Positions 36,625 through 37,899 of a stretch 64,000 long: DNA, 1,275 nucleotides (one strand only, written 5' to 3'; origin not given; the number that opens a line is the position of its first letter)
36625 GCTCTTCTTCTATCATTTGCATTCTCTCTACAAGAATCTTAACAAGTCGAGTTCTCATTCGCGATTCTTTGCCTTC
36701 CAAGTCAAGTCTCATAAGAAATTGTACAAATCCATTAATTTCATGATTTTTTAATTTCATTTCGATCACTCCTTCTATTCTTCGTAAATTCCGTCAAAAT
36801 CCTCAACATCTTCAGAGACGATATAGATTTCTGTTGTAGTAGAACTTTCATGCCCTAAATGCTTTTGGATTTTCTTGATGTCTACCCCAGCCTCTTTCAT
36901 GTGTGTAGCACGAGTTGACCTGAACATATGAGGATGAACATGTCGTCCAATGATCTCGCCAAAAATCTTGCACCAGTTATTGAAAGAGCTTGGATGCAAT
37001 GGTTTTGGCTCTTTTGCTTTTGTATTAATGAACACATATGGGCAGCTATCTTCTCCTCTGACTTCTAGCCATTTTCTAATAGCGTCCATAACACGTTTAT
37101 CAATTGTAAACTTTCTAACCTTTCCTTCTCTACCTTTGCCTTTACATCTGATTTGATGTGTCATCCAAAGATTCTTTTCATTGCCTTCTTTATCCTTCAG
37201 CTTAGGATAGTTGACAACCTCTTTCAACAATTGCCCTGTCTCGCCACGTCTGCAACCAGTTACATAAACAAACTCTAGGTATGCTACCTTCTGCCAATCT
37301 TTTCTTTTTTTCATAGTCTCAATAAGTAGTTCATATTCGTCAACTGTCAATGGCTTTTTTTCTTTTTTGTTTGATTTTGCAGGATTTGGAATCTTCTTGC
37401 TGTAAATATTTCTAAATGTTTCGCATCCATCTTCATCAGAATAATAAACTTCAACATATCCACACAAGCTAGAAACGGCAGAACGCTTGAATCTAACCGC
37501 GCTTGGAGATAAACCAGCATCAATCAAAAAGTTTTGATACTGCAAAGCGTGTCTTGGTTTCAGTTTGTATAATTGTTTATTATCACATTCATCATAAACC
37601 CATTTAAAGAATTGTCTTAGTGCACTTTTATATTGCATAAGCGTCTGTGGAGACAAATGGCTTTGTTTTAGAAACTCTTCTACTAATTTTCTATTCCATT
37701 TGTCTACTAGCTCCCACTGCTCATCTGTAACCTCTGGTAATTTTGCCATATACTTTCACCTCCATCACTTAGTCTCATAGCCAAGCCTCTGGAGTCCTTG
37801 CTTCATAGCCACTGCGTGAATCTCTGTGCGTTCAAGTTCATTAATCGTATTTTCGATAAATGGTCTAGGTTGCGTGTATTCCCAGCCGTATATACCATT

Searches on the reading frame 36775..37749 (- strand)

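Call 13: search_protein_families(library=phrogs, proteins=[window:36775-37749:-], max_evalue=0.0001)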
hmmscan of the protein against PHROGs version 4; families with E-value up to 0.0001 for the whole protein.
window:36775-37749:- (324 aa): 5 families
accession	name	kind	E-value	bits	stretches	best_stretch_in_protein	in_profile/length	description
phrog_1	-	integration and excision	1.2e-51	177.7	1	20-310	175-433/611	integrase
phrog_216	-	integration and excision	3.1e-26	93.2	1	119-312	41-224/301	integrase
phrog_7685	-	integration and excision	2e-07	31.8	1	211-309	128-220/240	integrase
phrog_23271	-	unknown function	6.3e-07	30.3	1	268-314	6-52/67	-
phrog_34557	-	integration and excision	1.2e-05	26.1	1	224-314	81-168/183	integrase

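Call 70: search_protein_families(library=pfam, proteins=[window:36775-37749:-], max_evalue=0.001)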
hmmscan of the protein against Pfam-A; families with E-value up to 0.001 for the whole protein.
window:36775-37749:- (324 aa): 3 families
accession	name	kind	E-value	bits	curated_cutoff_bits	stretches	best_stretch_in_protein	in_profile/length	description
PF00589.27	Phage_integrase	-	2.1e-24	86.7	27.1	1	134-312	3-168/172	Phage integrase family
PF13495.12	Phage_int_SAM_4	-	3.3e-07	31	27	1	23-95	5-74/85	Phage integrase, N-terminal SAM-like domain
PF02899.23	Phage_int_SAM_1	-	1.7e-05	25.4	22.3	1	26-95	8-75/83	Phage integrase, N-terminal SAM-like domain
